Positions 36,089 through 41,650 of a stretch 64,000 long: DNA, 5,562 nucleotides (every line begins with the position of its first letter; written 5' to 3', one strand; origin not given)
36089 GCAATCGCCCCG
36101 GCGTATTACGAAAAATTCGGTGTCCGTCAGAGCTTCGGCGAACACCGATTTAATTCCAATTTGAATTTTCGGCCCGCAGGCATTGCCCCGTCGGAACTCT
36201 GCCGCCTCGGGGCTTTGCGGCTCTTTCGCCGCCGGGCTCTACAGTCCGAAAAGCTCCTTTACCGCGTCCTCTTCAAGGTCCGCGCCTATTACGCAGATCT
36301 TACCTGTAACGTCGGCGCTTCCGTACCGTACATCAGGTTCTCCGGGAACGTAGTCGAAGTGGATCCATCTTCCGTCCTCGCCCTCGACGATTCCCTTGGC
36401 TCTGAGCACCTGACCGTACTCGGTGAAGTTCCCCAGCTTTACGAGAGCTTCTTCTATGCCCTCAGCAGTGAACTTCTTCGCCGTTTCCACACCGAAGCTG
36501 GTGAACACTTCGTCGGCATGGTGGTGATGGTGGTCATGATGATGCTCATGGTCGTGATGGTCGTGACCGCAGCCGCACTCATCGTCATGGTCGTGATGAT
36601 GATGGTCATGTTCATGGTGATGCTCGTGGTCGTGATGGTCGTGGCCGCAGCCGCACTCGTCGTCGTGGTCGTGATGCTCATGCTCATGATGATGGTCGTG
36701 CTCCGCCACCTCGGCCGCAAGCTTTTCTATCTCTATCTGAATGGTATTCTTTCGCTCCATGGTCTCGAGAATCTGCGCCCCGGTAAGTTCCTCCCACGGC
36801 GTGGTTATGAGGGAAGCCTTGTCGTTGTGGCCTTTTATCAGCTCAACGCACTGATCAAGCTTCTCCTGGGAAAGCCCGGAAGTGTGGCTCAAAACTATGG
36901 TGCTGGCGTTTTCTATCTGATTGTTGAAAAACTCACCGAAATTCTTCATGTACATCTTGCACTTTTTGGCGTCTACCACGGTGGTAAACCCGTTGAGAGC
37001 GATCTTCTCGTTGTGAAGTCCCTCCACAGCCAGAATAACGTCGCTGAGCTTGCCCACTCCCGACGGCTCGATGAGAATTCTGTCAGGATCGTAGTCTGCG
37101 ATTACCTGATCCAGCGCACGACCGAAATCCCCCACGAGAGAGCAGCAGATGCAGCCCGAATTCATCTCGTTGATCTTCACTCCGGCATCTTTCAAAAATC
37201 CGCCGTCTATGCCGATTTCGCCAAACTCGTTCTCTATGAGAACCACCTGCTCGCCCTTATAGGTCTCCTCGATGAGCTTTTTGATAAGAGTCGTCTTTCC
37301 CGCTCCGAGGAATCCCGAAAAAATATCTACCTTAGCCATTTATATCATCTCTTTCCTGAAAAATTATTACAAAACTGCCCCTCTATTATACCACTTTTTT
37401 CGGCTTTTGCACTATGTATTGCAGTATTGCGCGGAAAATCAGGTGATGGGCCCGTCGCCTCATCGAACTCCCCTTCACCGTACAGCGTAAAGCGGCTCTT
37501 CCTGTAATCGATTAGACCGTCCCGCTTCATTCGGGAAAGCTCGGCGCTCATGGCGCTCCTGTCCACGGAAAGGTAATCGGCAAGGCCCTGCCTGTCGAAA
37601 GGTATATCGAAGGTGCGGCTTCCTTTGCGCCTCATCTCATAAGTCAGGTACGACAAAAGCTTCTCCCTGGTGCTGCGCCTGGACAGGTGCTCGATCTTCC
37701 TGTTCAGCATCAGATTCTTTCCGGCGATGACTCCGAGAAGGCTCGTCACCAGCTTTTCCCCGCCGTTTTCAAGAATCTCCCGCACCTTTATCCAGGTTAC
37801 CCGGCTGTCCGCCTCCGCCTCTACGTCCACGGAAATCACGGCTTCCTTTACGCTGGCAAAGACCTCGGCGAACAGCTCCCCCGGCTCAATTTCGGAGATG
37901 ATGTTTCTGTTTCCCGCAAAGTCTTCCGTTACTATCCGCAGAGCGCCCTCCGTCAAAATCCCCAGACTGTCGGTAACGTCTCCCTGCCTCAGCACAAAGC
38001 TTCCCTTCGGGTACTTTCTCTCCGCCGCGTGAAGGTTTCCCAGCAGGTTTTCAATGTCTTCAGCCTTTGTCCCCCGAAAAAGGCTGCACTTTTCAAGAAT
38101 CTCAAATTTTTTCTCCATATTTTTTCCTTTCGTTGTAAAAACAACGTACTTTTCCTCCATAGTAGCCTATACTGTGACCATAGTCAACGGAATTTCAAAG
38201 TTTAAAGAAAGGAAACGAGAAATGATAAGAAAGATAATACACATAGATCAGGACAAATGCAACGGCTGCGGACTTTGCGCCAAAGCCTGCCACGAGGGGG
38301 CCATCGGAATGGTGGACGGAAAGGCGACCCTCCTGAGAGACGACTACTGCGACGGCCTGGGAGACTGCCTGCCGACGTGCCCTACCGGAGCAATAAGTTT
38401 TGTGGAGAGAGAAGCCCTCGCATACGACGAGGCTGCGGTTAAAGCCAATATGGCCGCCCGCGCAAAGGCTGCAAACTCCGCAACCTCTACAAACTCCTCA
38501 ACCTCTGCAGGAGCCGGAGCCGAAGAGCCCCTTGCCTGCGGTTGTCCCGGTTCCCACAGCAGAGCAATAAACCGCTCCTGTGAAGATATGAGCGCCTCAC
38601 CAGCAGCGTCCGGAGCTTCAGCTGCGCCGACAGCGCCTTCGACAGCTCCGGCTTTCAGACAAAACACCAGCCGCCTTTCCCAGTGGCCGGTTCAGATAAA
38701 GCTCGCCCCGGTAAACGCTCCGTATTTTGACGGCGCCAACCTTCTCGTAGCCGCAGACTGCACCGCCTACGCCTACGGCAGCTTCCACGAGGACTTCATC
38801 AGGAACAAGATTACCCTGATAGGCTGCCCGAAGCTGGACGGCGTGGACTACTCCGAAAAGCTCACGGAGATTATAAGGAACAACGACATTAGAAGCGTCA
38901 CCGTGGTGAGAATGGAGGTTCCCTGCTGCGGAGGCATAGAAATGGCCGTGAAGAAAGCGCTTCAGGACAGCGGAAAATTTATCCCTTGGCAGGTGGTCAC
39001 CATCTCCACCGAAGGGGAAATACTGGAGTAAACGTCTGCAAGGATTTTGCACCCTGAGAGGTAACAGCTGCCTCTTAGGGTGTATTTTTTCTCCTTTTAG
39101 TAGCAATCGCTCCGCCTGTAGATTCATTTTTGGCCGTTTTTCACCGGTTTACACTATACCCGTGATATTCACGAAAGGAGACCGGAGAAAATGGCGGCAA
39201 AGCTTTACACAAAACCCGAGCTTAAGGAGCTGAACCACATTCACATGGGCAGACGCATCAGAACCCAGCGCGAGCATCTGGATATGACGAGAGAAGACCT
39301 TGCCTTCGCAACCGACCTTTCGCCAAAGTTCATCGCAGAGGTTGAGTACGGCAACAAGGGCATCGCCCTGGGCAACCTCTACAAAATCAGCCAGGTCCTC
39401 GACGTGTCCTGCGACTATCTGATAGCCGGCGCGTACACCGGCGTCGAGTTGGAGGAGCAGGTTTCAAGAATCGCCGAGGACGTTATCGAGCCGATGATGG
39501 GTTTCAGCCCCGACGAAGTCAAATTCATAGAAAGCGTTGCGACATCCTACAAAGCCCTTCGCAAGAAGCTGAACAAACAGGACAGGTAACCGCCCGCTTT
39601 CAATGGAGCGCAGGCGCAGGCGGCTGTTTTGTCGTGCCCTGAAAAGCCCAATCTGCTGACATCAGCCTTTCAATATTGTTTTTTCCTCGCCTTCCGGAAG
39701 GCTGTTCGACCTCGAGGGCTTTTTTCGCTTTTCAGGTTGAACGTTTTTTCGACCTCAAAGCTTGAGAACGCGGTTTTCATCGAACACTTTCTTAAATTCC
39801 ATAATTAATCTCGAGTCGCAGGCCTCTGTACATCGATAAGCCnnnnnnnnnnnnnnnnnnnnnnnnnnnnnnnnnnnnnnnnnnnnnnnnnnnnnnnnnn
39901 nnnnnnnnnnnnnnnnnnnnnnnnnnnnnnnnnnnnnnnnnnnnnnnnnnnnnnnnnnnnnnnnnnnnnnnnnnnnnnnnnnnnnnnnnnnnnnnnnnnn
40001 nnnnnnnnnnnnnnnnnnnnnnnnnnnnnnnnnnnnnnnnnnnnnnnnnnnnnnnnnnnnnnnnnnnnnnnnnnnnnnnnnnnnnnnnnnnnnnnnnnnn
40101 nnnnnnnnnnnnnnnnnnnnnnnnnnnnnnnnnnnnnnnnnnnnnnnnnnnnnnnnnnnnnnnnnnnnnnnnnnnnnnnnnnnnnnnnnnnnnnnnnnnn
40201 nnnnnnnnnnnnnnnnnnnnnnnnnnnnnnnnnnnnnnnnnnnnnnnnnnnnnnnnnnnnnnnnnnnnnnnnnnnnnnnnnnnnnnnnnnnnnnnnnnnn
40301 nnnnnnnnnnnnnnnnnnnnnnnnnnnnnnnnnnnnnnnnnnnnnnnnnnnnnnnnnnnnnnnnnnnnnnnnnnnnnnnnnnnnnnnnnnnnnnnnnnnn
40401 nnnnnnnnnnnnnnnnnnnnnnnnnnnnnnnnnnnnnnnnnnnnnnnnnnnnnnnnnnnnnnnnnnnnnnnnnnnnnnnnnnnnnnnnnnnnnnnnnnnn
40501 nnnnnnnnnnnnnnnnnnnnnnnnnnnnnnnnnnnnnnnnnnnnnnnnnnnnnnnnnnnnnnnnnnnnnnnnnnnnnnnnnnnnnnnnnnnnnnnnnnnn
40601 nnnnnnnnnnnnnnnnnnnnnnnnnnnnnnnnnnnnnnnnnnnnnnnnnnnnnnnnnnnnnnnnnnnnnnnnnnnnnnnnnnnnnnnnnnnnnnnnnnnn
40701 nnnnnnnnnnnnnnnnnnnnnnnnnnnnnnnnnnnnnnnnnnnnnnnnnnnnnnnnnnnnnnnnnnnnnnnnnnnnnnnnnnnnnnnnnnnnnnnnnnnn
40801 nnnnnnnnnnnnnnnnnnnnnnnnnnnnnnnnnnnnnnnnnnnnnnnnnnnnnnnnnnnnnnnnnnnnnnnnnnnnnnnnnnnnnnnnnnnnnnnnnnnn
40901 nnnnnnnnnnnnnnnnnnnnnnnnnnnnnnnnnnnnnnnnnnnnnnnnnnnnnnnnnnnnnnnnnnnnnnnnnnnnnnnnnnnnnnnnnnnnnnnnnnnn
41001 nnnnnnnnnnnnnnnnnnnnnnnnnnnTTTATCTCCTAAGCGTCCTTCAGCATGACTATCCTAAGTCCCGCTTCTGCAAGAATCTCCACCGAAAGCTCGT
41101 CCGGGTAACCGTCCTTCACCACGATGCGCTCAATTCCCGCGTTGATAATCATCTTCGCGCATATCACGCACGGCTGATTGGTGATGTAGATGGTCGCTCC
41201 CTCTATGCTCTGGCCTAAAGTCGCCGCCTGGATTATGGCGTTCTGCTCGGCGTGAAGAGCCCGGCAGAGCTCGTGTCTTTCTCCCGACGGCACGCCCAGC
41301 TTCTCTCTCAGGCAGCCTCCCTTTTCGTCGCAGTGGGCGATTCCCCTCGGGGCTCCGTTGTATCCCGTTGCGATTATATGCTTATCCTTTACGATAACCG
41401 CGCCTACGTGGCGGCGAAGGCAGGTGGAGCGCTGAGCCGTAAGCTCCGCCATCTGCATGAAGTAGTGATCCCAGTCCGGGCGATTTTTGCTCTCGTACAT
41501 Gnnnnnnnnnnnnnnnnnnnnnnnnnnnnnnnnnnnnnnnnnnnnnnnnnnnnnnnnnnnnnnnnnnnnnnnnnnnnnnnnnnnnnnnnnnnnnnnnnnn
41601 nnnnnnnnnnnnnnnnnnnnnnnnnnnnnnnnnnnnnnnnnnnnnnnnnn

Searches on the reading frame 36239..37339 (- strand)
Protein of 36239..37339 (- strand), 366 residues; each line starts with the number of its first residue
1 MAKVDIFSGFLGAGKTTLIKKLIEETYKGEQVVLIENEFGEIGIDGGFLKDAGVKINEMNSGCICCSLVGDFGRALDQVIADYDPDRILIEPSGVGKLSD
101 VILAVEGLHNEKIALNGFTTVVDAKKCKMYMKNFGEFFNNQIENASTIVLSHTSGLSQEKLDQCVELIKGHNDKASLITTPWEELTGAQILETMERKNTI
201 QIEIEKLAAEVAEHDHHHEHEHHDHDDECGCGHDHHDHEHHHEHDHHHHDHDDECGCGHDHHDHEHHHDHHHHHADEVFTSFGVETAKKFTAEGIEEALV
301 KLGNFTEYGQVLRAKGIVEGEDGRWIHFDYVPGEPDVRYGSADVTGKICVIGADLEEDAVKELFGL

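Call 12: search_protein_families(library=pfam, proteins=[window:36239-37339:-], max_evalue=0.01)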
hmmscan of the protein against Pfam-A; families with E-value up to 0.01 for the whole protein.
window:36239-37339:- (366 aa): 2 families
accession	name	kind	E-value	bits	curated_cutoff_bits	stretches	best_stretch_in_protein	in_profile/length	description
PF02492.25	cobW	-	5.7e-37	127.5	20.7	1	5-177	3-178/180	CobW/HypB/UreG, nucleotide-binding domain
PF07683.19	CobW_C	-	4.7e-07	30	22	1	279-364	1-90/94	Cobalamin synthesis protein cobW C-terminal domain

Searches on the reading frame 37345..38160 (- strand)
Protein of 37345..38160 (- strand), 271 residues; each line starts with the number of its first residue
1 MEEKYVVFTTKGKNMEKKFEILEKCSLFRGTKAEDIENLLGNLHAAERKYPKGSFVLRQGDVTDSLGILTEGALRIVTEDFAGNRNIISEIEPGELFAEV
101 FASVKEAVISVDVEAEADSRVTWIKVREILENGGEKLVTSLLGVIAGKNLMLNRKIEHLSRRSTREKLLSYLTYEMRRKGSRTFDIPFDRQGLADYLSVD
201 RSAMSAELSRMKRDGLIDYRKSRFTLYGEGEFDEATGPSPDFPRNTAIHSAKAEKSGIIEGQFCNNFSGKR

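Call 12: search_protein_families(library=pfam, proteins=[window:37345-38160:-], max_evalue=0.01)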
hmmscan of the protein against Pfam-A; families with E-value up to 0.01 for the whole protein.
window:37345-38160:- (271 aa): 3 families
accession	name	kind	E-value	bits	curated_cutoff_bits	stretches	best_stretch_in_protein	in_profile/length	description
PF00027.35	cNMP_binding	-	3.6e-13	49.7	27.5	1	47-126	1-79/89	Cyclic nucleotide-binding domain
PF13545.12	HTH_Crp_2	-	4.4e-09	36.6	27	1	166-225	1-60/70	Crp-like helix-turn-helix domain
PF12802.13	MarR_2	-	0.0043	17.6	27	0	193-222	26-55/61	MarR family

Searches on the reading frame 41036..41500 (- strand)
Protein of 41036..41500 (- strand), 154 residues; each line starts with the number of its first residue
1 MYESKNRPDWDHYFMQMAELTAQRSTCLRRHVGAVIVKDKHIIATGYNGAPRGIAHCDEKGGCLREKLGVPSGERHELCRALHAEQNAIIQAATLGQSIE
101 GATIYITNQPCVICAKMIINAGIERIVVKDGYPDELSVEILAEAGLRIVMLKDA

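Call 39: search_protein_families(library=pfam, proteins=[window:41036-41500:-], max_evalue=0.001)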
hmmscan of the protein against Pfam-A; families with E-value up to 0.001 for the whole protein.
window:41036-41500:- (154 aa): 3 families
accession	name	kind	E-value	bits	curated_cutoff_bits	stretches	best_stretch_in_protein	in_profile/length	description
PF00383.29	dCMP_cyt_deam_1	-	2.8e-28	98.2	25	1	9-128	2-100/102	Cytidine and deoxycytidylate deaminase zinc-binding region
PF14437.12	MafB19-deam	-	6.1e-22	78.5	27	1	9-135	2-106/142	MafB19-like deaminase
PF14439.12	Bd3614-deam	-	3.6e-06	27.4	38.5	1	81-127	34-83/113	Bd3614-like deaminase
